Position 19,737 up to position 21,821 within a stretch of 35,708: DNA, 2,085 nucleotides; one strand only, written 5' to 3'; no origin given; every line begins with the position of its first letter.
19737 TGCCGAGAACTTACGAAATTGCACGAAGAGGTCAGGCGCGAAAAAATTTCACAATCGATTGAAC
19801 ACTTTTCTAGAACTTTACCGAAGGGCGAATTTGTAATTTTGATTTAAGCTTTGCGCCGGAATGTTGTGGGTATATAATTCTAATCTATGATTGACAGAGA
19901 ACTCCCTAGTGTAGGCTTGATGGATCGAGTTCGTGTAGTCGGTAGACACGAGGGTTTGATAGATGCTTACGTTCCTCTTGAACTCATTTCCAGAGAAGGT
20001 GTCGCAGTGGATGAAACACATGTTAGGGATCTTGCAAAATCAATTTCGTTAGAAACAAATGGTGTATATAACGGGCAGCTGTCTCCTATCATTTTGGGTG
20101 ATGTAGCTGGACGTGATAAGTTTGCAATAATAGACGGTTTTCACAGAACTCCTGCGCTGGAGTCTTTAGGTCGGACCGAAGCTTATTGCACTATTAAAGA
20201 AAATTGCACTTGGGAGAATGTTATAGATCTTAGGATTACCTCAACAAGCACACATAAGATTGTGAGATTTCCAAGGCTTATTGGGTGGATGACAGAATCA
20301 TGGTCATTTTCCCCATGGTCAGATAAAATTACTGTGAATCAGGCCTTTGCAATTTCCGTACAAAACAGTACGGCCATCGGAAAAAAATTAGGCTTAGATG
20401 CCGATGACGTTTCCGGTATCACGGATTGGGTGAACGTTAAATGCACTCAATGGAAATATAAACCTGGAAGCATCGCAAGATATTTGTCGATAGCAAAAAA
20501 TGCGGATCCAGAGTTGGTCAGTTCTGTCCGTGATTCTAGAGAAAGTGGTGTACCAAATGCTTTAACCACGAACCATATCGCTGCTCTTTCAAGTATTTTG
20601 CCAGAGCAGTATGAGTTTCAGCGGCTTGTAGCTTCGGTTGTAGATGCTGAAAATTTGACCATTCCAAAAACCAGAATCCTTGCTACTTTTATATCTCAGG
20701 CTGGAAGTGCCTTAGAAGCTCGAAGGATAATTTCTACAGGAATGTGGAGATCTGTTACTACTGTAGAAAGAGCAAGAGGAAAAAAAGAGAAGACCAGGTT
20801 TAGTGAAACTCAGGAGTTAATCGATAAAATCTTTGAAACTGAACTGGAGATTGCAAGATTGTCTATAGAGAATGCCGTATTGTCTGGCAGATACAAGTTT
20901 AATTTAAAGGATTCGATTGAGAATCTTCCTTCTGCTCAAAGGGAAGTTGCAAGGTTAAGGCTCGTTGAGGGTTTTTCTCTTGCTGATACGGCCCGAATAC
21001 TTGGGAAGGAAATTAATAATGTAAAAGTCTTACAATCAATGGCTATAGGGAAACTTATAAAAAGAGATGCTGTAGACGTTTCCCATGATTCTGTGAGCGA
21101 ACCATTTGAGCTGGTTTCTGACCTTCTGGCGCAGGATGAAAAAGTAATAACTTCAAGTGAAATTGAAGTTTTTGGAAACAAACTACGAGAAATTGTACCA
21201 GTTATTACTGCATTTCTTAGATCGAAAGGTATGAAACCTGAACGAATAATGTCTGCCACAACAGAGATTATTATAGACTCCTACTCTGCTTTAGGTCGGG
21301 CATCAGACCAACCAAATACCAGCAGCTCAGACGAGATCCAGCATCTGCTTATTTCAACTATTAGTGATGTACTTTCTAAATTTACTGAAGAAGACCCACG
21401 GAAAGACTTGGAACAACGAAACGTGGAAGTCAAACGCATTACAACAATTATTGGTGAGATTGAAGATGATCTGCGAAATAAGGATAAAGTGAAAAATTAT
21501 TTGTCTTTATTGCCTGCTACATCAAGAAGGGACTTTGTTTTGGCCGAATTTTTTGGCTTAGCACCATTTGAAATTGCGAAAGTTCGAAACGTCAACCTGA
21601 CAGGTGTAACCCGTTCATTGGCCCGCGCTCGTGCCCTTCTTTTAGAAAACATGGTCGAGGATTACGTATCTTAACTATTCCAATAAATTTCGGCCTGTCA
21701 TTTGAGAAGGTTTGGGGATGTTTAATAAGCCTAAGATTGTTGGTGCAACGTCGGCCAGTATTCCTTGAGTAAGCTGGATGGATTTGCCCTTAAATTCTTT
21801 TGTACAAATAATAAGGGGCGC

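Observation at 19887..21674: One polypeptide joins a ParB/Srx-type domain, a sigma-70 region-4 HTH and a full ECF-like sigma2-sigma4 module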

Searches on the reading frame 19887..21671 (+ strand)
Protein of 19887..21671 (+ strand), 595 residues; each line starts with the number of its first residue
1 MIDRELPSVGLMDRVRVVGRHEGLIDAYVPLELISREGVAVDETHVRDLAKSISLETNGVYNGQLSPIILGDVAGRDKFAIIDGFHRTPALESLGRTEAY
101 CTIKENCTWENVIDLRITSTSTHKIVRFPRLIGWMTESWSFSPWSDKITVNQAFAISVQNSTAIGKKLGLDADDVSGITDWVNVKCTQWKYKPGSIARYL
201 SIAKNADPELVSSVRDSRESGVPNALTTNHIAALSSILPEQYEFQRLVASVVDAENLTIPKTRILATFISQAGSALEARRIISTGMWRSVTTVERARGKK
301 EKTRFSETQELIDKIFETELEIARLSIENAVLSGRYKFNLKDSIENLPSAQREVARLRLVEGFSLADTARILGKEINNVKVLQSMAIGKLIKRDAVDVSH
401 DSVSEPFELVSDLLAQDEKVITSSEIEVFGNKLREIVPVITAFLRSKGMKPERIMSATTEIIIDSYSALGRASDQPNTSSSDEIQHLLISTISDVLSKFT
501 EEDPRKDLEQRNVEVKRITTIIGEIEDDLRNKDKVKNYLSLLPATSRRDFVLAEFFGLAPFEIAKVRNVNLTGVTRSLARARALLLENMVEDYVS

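Call 3: search_protein_families(library=pfam, proteins=[window:19887-21671:+], max_evalue=10)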
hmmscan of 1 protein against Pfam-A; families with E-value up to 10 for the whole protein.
window:19887-21671:+ (595 aa): 6 families
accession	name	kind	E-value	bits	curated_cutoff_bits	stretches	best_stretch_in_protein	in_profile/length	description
PF08281.18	Sigma70_r4_2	-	2.3e-12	46.8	25.7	2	340-382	4-46/54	Sigma-70, region 4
PF04545.22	Sigma70_r4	-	0.0011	18.9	24.1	1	344-390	2-48/50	Sigma-70, region 4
PF07638.17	Sigma70_ECF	-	0.0054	17.1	21.1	1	525-587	120-181/185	ECF sigma factor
PF22233.2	PhyR_sigma-like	-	0.011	16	27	1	357-387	14-44/50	Response regulator PhyR, sigma-like domain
PF11621.13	Sbi-IV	-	0.085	13.7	25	1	337-356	23-42/69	C3 binding domain 4 of IgG-bind protein SBI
PF02561.19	FliS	-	0.23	12.2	26.7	1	475-536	8-71/115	Flagellar protein FliS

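Call 4: search_protein_families(library=ncbifam, proteins=[window:19887-21671:+], max_evalue=10)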
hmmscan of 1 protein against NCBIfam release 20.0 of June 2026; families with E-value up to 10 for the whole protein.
window:19887-21671:+ (595 aa): 49 families (the best 25 are shown)
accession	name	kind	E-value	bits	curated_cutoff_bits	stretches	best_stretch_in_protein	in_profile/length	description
TIGR02937.1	sigma70-ECF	superfamily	1.2e-10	41.2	42.9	2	308-392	85-163/165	sigma-70 family RNA polymerase sigma factor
NF058625.1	sigma_PG0214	equivalog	1.6e-10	41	130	2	340-384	107-151/170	GFO_1088 family ECF-type sigma factor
TIGR02950.1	SigM_subfam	subfamily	1.8e-08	34.4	147.95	2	302-382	71-146/159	RNA polymerase sigma factor, SigM family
TIGR02983.1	SigE-fam_strep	subfamily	2e-08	34.3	141.55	2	339-392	103-156/162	SigE family RNA polymerase sigma factor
NF007230.0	PRK09648.1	subfamily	2.5e-08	33.9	209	1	326-392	121-187/195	RNA polymerase sigma factor ShbA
TIGR02952.1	Sig70_famx2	equivalog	1.1e-07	32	206.45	1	324-391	100-167/170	ECF subfamily RNA polymerase sigma factor, BldN family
NF009166.1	PRK12513.1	equivalog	4.5e-07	29.8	206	1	325-390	117-182/193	RNA polymerase sigma factor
NF053879.1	RNAPolSigSigVBac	equivalog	1e-06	28.5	190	2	337-381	98-142/160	RNA polymerase sigma factor SigV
NF008888.0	PRK11922.1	equivalog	1.2e-06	28.3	204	2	293-381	94-183/231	RNA polymerase sigma factor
NF006550.0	PRK09047.1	equivalog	2.6e-06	27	173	1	337-390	130-183/194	RNA polymerase sigma factor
TIGR02985.1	Sig70_bacteroi1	subfamily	3.1e-06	27.5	126.4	2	303-390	72-158/162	RNA polymerase sigma-70 factor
NF009172.0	PRK12519.1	subfamily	3.7e-06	26.6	222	2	293-390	93-185/194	RNA polymerase sigma factor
TIGR02984.1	Sig-70_plancto1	subfamily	4.8e-06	26.3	183.75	1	339-390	133-184/189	RNA polymerase sigma-70 factor, Planctomycetaceae-specific subfamily 1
NF006623.1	PRK09191.1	subfamily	2.3e-05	24.3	240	2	336-390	78-132/258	PhyR family response regulator anti-anti-sigma factor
NF053625.1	SerKinSerKArch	equivalog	2.6e-05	23.5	380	1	65-103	49-87/244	ADP-dependent L-serine kinase SerK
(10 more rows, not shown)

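Call 5: search_solved_structures(query=window:19887-21671:+, max_evalue=10, show_alignments=3)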
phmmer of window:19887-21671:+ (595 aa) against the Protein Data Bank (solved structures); distinct sequences matched with E-value up to 10: 9.
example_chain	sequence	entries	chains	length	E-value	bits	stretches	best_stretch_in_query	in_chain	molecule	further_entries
6dxo_A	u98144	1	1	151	0.00027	23.1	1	340-391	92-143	RNA polymerase ECF-subfamily sigma factor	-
3vep_D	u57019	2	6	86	0.0036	19.4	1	340-390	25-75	Probable RNA polymerase sigma-D factor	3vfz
9isn_F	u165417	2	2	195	0.11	14.5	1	341-390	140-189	ECF sigma factor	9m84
1vk1_A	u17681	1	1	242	0.17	13.9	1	65-102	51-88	Conserved hypothetical protein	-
5x0e_A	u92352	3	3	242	0.18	13.8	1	65-103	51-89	Free serine kinase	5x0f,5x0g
5x0b_A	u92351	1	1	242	0.18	13.8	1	65-103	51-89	Free serine kinase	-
5x0j_A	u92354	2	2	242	0.19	13.7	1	66-103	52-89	Free serine kinase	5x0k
5x6x_C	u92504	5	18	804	0.43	12.6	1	440-497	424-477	mRNA capping enzyme P5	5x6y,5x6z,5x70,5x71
1wxp_A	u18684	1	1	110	0.56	12.2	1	417-502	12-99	THO complex subunit 1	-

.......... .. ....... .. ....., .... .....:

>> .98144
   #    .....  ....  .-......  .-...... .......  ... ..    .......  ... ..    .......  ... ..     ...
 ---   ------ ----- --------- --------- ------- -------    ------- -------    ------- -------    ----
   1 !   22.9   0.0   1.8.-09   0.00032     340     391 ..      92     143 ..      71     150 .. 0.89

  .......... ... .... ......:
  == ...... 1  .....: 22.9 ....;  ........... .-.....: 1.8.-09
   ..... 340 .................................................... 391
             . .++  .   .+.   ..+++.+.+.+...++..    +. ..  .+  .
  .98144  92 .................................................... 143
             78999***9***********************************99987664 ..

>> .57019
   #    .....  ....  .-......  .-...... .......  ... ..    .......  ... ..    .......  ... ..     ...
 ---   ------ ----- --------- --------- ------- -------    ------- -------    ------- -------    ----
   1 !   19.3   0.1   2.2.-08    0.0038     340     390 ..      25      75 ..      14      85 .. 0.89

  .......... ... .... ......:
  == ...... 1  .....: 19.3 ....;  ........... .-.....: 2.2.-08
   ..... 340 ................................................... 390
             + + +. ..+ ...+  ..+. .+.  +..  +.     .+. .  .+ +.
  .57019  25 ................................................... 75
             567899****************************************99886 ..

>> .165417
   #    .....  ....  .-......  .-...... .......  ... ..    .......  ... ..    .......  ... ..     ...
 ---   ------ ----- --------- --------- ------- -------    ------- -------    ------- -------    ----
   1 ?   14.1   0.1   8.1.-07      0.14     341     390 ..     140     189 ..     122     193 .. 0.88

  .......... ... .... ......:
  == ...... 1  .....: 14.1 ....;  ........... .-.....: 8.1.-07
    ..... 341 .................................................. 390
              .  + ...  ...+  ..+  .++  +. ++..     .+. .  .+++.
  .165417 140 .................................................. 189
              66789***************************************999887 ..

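Call 6: find_homologous_proteins(query=window:19887-21671:+, max_evalue=0.001)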
Query window:19887-21671:+ (595 aa): 10 proteins with E <= 0.001 among 8000 candidates.
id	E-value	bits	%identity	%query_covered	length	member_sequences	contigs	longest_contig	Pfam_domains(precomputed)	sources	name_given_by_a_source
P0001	0.0e+0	1281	100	100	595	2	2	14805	PF08281.19,PF02195.27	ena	-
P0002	3.3e-150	520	45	98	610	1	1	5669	PF04545.23,PF08281.19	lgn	-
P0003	1.3e-87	313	45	55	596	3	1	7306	PF08281.19,PF02195.27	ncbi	-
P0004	1.5e-86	309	46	55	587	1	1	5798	PF02195.27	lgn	-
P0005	1.3e-82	297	43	55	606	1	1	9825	PF08281.19,PF02195.27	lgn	-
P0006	3.1e-76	275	41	57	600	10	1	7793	PF08281.19,PF02195.27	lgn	-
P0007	6.2e-70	255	40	55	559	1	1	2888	PF08281.19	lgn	-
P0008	8.5e-64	234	41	55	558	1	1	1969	PF02195.27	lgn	-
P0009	1.1e-63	234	38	55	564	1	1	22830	-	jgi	jgi:hypothetical protein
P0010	3.4e-35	140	33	50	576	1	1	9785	-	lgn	-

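Call 11: find_encoding_contigs(protein=P0001, flank=8000, max_places=4)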
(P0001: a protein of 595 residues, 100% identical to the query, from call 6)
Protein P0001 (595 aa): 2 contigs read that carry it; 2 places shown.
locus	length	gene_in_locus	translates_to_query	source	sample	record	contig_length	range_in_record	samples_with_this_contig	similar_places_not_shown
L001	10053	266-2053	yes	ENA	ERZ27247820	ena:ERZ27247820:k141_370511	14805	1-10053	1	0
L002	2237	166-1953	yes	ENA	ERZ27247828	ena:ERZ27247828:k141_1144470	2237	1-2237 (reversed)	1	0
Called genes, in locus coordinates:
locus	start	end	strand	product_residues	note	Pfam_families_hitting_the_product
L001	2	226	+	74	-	?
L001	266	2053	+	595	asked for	PF02195:ParB_N (weak), PF08281:Sigma70_r4_2 (weak)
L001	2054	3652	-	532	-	PF01676:Metalloenzyme, PF06415:iPGM_N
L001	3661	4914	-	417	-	PF03952:Enolase_N, PF00113:Enolase_C, PF13378:MR_MLE_C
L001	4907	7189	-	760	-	PF01326:PPDK_N, PF00391:PEP-utilizers, PF02896:PEP-utilizers_C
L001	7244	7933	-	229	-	-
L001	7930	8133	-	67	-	PF02609:Exonuc_VII_S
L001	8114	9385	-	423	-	PF13742:tRNA_anti_2, PF02601:Exonuc_VII_L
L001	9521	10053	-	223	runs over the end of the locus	-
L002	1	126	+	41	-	?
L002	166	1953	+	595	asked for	PF02195:ParB_N (weak), PF08281:Sigma70_r4_2 (weak)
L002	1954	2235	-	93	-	?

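Call 12: find_encoding_contigs(protein=P0009, flank=10000, max_places=3)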
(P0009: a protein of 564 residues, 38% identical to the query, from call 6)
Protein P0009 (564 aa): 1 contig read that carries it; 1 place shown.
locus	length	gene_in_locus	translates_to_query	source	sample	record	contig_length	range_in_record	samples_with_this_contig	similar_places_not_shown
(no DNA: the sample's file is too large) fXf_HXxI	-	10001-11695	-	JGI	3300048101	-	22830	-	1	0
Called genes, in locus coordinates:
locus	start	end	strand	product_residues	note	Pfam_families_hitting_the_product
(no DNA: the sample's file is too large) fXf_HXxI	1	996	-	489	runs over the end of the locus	PF08308:PEGA (weak)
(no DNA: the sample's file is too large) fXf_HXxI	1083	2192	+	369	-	-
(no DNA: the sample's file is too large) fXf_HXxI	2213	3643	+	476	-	PF00749:tRNA-synt_1c, PF19269:Anticodon_2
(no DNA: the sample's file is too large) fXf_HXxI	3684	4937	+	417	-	PF11258:DUF3048, PF17479:DUF3048_C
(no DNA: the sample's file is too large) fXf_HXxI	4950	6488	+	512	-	PF00989:PAS (faint), PF00512:HisKA, PF02518:HATPase_c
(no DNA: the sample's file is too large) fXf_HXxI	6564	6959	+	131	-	PF00072:Response_reg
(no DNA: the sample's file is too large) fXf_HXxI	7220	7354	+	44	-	-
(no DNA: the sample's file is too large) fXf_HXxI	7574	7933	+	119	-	PF00717:Peptidase_S24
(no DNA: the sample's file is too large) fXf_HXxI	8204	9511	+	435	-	PF00817:IMS, PF11799:IMS_C, PF13438:DUF4113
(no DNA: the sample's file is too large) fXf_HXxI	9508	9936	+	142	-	PF02590:SPOUT_MTase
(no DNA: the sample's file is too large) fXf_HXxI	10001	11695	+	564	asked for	-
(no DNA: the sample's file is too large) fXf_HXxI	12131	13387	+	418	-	PF00989:PAS, PF08448:PAS_4 (weak), PF13426:PAS_9, PF00512:HisKA, PF02518:HATPase_c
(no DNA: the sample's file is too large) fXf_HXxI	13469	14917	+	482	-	-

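Call 13: find_encoding_contigs(protein=P0005, flank=10000, max_places=3)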
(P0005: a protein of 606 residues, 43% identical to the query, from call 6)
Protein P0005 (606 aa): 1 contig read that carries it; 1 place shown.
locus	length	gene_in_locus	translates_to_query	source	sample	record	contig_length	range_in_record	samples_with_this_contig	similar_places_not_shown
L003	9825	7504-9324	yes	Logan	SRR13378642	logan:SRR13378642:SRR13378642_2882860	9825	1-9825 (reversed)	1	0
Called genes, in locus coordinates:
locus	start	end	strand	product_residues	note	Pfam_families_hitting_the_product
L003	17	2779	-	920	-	PF09364:XFP_N, PF02779:Transket_pyr (weak), PF03894:XFP, PF09363:XFP_C, PF13380:CoA_binding_2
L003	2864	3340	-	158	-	PF03449:GreA_GreB_N, PF01272:GreA_GreB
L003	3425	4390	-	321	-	-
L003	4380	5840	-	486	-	PF01547:SBP_bac_1, PF13416:SBP_bac_8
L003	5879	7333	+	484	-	PF12229:PG_binding_4, PF04294:VanW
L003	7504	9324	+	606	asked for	PF02195:ParB_N, PF08281:Sigma70_r4_2 (weak)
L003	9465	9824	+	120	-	?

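Call 16: search_protein_families(library=pfam, alignment_id=A1, max_evalue=0.01)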
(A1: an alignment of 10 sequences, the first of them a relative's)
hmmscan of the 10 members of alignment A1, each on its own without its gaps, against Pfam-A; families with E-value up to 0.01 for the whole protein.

A. member 1, P0001 (595 aa): 3 families
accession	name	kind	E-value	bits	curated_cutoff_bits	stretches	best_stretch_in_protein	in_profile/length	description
PF08281.18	Sigma70_r4_2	-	3e-11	43.2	25.7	1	340-382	4-46/54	Sigma-70, region 4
PF04545.22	Sigma70_r4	-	0.0011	18.9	24.1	1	344-390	2-48/50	Sigma-70, region 4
PF07638.17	Sigma70_ECF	-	0.0026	18.1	21.1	0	526-587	121-181/185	ECF sigma factor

B. families by the number of members that match (of 10 scanned): 6 families
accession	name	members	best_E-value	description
PF08281.18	Sigma70_r4_2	8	3e-11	Sigma-70, region 4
PF04545.22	Sigma70_r4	4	7.9e-08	Sigma-70, region 4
PF04542.20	Sigma70_r2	1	8.3e-05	Sigma-70 region 2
PF07638.17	Sigma70_ECF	1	0.0026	ECF sigma factor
PF05911.16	FPP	1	0.0034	Filament-like plant protein, long coiled-coil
PF02195.25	ParB_N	1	0.0088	ParB N-terminal domain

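Call 17: search_solved_structures(query=A1, max_evalue=1, show_alignments=4)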
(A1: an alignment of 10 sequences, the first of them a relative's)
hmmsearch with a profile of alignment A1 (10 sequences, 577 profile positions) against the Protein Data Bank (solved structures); distinct sequences matched with E-value up to 1: 39.
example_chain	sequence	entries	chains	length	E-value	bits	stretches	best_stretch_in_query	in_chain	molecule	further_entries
5wuq_A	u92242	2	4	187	8.5e-08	34.9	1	399-570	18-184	ECF RNA polymerase sigma factor SigW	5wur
6in7_B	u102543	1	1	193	4.8e-07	32.4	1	416-570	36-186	RNA polymerase sigma-H factor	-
8z6g_B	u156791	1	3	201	5.2e-07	32.3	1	417-570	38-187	RNA polymerase sigma factor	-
3vep_D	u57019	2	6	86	5e-06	29.1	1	507-570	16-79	Probable RNA polymerase sigma-D factor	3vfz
9isn_F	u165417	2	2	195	6.5e-06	28.7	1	407-571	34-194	ECF sigma factor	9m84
5uxx_A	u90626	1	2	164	1.9e-05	27.1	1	396-571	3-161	RNA polymerase sigma factor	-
1or7_A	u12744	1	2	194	3.2e-05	26.4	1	422-569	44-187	RNA polymerase sigma-E factor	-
6jbq_F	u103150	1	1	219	3.5e-05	26.3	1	422-569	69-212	ECF RNA polymerase sigma-E factor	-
5zx2_F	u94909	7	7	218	5.5e-05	25.6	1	407-571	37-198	ECF RNA polymerase sigma factor SigH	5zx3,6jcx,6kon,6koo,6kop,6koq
9m9d_F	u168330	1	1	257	5.7e-05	25.6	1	372-571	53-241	ECF RNA polymerase sigma factor SigE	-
9m9e_F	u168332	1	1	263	6.1e-05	25.5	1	372-571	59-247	ECF RNA polymerase sigma factor SigE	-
9m98_F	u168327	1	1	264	6.2e-05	25.5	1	372-571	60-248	ECF RNA polymerase sigma factor SigE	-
2o8x_A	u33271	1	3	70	0.0013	21.1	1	516-572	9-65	Probable RNA polymerase sigma-C factor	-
6jhe_A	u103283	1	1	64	0.0013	21.1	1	514-570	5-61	ECF RNA polymerase sigma factor SigW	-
5x0e_A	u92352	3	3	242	0.0014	21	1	78-112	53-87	Free serine kinase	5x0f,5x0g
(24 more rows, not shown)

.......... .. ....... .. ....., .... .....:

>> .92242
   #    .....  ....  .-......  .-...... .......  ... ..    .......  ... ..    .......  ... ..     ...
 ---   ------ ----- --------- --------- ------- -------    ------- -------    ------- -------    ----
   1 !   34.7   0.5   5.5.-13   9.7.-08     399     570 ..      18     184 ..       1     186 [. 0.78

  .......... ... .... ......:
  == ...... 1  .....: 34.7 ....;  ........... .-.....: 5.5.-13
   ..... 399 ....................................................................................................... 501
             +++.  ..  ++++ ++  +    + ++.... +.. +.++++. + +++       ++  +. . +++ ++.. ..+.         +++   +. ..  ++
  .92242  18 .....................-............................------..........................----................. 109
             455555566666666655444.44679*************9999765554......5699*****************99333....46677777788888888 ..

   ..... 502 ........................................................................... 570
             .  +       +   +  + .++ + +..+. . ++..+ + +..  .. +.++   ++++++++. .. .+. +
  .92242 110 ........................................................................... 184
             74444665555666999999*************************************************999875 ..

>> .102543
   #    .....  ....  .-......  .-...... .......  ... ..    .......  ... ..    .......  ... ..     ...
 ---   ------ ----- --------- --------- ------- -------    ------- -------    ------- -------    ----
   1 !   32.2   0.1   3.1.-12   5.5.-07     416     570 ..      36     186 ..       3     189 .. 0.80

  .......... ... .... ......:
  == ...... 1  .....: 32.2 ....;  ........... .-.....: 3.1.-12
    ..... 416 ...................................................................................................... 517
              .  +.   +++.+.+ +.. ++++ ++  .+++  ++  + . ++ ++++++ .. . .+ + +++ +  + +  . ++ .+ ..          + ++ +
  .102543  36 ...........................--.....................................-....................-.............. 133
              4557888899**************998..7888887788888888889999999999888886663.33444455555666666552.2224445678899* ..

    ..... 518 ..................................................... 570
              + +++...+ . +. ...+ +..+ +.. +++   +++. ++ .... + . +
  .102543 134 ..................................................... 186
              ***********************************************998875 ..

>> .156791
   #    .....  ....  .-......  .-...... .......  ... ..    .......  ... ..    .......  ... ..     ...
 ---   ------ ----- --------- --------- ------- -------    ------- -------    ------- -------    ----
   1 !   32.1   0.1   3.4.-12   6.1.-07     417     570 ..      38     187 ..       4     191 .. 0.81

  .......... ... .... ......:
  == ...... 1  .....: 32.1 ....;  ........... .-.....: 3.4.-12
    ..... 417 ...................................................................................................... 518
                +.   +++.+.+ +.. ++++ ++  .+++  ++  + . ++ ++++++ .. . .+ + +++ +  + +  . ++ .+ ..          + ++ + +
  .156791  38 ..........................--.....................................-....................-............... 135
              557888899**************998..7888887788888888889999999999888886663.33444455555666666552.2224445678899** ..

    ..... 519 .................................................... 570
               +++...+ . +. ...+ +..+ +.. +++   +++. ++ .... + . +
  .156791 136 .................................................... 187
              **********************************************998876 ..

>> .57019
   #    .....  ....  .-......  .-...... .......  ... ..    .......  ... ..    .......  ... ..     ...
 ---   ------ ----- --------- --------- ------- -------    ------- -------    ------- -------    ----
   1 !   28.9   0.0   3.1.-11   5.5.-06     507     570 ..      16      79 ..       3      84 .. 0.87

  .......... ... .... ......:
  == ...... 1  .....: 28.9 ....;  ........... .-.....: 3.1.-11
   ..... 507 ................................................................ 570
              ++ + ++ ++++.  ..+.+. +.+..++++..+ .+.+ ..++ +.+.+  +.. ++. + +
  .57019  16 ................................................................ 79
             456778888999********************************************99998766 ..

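Call 23: find_encoding_contigs(protein=P0002, flank=10000, max_places=3)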
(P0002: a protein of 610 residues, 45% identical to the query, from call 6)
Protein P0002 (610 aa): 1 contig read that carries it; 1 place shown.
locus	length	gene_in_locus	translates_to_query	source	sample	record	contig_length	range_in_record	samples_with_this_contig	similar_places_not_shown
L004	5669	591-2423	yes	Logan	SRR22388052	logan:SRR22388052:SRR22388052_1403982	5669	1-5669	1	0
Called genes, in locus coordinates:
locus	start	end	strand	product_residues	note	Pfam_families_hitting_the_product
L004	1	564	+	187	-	?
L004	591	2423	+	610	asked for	PF08281:Sigma70_r4_2, PF04545:Sigma70_r4 (weak)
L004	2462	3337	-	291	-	PF07638:Sigma70_ECF, PF04542:Sigma70_r2, PF08281:Sigma70_r4_2, PF04545:Sigma70_r4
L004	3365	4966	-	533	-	PF01676:Metalloenzyme, PF06415:iPGM_N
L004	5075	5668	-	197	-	?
